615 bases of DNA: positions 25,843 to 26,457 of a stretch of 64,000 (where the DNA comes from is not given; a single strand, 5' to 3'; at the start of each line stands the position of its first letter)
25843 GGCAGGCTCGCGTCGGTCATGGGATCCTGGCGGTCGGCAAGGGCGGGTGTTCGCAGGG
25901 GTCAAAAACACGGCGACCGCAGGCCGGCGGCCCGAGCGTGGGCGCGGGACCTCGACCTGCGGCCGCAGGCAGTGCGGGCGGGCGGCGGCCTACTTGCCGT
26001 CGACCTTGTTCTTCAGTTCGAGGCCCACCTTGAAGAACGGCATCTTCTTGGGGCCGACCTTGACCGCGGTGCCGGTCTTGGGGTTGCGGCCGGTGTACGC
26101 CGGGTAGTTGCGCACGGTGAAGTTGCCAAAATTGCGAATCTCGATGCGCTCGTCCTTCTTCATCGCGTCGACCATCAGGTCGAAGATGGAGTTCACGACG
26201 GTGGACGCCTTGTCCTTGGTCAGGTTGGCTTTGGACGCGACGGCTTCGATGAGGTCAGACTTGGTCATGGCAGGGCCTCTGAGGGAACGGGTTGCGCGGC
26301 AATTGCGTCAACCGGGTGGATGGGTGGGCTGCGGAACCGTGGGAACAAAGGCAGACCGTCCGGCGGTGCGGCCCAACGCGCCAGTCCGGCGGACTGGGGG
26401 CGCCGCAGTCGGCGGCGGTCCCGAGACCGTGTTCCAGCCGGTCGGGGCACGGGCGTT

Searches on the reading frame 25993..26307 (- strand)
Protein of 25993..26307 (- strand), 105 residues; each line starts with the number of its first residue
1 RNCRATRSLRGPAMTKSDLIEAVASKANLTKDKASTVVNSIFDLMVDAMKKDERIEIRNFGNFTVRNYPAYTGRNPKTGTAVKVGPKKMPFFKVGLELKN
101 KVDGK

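Call 59: search_protein_families(library=pfam, proteins=[window:25993-26307:-], max_evalue=0.00001)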
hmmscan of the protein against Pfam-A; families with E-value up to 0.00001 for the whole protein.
window:25993-26307:- (105 aa): 1 family
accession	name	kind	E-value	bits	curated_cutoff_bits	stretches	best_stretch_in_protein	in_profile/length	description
PF00216.26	Bac_DNA_binding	-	6.8e-30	103.6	22.4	1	14-102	1-89/90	Bacterial DNA-binding protein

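Call 60: search_protein_families(library=ncbifam, proteins=[window:25993-26307:-], max_evalue=0.001)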
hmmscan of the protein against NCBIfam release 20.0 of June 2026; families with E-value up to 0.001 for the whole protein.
window:25993-26307:- (105 aa): 6 families
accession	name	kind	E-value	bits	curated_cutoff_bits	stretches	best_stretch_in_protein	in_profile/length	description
NF001222.0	PRK00199.1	equivalog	4.2e-28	97.4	115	1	14-104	1-92/95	integration host factor subunit beta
TIGR00988.1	hip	equivalog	6.3e-24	84.1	119.95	1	14-103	1-91/94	integration host factor subunit beta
NF001401.0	PRK00285.1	equivalog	3e-23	81.9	111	1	12-104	4-96/103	integration host factor subunit alpha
TIGR00987.1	himA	equivalog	9.9e-18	64.3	120.25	1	13-103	1-91/96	integration host factor subunit alpha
NF007945.0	PRK10664.1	equivalog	7.4e-16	58.5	157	1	14-102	1-89/90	nucleoid-associated protein HU-beta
NF008023.0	PRK10753.1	equivalog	3.6e-14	52.9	162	1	14-102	1-89/90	nucleoid-associated protein HU-alpha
